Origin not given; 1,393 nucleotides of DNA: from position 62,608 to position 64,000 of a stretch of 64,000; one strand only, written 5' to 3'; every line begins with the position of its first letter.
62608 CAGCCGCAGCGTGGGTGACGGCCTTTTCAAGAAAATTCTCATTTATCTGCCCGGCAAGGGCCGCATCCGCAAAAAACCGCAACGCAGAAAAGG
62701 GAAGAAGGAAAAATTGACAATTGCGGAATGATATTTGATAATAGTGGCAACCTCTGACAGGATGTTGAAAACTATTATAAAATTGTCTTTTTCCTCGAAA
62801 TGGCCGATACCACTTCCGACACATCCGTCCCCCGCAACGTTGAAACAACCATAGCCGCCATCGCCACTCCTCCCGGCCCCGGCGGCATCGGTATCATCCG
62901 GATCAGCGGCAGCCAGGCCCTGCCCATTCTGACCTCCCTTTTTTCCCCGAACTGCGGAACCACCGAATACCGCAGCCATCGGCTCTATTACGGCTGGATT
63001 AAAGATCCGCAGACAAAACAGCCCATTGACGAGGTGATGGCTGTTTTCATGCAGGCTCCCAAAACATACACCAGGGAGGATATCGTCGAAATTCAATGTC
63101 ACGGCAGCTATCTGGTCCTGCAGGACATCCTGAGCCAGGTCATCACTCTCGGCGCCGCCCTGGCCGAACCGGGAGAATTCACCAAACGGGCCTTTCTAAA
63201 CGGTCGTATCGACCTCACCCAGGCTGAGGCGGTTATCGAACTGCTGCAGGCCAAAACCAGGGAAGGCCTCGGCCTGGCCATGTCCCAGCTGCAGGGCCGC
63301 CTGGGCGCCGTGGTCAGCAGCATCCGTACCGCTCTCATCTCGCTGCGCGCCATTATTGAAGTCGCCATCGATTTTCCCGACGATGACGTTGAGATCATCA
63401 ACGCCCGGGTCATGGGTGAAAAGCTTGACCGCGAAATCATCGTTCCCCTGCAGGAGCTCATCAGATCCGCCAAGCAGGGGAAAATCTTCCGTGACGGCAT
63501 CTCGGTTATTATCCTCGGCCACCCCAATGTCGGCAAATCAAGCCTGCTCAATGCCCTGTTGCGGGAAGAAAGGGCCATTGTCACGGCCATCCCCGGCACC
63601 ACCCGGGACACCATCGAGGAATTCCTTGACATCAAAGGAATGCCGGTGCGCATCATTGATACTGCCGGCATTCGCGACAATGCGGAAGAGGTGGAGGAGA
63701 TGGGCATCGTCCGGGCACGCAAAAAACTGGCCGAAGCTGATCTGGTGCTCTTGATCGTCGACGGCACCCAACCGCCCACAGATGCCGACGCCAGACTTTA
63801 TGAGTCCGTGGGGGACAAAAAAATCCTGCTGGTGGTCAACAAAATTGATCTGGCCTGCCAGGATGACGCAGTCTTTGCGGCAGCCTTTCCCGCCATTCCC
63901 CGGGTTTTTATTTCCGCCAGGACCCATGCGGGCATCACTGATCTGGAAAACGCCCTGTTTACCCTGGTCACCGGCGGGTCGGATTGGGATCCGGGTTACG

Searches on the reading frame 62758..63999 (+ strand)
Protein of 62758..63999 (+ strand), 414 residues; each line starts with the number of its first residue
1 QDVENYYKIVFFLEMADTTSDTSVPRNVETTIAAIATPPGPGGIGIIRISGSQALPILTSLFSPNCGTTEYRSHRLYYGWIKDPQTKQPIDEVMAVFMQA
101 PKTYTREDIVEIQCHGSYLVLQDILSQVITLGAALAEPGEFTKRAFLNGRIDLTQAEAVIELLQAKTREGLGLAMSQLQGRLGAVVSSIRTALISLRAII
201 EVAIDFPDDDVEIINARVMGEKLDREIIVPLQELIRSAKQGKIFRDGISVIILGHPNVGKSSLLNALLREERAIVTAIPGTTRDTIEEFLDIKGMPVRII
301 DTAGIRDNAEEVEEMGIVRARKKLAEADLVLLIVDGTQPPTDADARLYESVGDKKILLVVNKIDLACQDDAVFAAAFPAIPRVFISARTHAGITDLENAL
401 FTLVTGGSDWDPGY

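Call 44: search_protein_families(library=pfam, max_evalue=0.001, proteins=[window:62758-63999:+])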
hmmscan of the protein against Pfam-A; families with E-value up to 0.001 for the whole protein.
window:62758-63999:+ (414 aa): 7 families
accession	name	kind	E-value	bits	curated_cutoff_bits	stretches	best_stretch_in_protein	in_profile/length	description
PF10396.14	TrmE_N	-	4.9e-43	146.5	29.8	1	31-150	1-117/117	GTP-binding protein TrmE N-terminus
PF12631.12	MnmE_helical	-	1.9e-29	103.7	40.1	1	153-404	1-135/211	MnmE helical domain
PF01926.29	MMR_HSR1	-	8e-28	97.3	21.9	1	250-362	2-113/113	50S ribosome-binding GTPase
PF02421.24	FeoB_N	-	4.6e-11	42.9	27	1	249-371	2-123/156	Ferrous iron transport protein B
PF00009.33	GTP_EFTU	-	1.8e-08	34.7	26.5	1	249-374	5-140/188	Elongation factor Tu GTP binding domain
PF00350.29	Dynamin_N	-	7.5e-06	26.5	27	0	250-283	1-34/168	Dynamin family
PF03193.22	RsgA_GTPase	-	1.2e-05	25.6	30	0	249-281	108-140/174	RsgA GTPase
